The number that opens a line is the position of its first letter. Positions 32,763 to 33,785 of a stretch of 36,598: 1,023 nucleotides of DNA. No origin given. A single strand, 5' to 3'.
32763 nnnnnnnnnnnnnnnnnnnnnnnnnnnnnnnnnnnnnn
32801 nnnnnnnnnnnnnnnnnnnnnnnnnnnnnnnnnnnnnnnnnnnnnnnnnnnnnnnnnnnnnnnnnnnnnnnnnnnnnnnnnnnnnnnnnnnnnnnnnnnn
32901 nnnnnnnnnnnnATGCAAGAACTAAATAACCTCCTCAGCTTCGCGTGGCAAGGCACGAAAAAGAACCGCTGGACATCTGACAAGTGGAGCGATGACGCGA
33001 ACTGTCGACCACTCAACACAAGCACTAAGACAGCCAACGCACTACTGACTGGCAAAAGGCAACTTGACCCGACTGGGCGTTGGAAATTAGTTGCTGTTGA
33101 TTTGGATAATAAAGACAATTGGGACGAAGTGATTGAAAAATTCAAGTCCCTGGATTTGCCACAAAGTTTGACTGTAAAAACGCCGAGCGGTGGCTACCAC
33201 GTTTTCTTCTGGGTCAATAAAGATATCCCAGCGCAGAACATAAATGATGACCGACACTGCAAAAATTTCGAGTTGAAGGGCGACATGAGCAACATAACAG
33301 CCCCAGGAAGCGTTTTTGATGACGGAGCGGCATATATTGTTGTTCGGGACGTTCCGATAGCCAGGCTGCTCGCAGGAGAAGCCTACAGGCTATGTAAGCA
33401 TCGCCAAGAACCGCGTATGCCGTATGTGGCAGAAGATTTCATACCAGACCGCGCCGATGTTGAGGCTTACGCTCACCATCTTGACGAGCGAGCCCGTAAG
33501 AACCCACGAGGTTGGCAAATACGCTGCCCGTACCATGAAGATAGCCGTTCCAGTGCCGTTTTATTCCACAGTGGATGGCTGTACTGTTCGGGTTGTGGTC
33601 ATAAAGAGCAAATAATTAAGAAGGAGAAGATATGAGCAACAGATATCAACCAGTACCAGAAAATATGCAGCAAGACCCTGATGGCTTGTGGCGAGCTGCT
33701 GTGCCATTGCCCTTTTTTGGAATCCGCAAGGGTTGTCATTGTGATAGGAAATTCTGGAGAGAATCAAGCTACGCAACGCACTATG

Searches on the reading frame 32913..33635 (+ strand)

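Call 9: search_protein_families(library=pfam, proteins=[window:32913-33635:+], max_evalue=0.01)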
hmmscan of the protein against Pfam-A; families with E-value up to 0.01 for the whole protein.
window:32913-33635:+ (240 aa): 2 families
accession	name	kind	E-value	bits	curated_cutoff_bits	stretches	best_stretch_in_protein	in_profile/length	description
PF09250.16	Prim-Pol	-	8e-12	46.3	22.8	1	47-151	54-154/158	Bifunctional DNA primase/polymerase, N-terminal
PF01807.25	Zn_ribbon_DnaG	-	0.0075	16.5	24.9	0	195-235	26-67/98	CHC2 zinc finger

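Call 10: search_protein_families(library=phrogs, proteins=[window:32913-33635:+], max_evalue=0.001)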
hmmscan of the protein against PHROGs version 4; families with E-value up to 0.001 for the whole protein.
window:32913-33635:+ (240 aa): 1 family
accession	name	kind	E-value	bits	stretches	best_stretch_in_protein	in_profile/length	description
phrog_47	-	DNA, RNA and nucleotide metabolism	0.00014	21.6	1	170-236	19-93/947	DNA primase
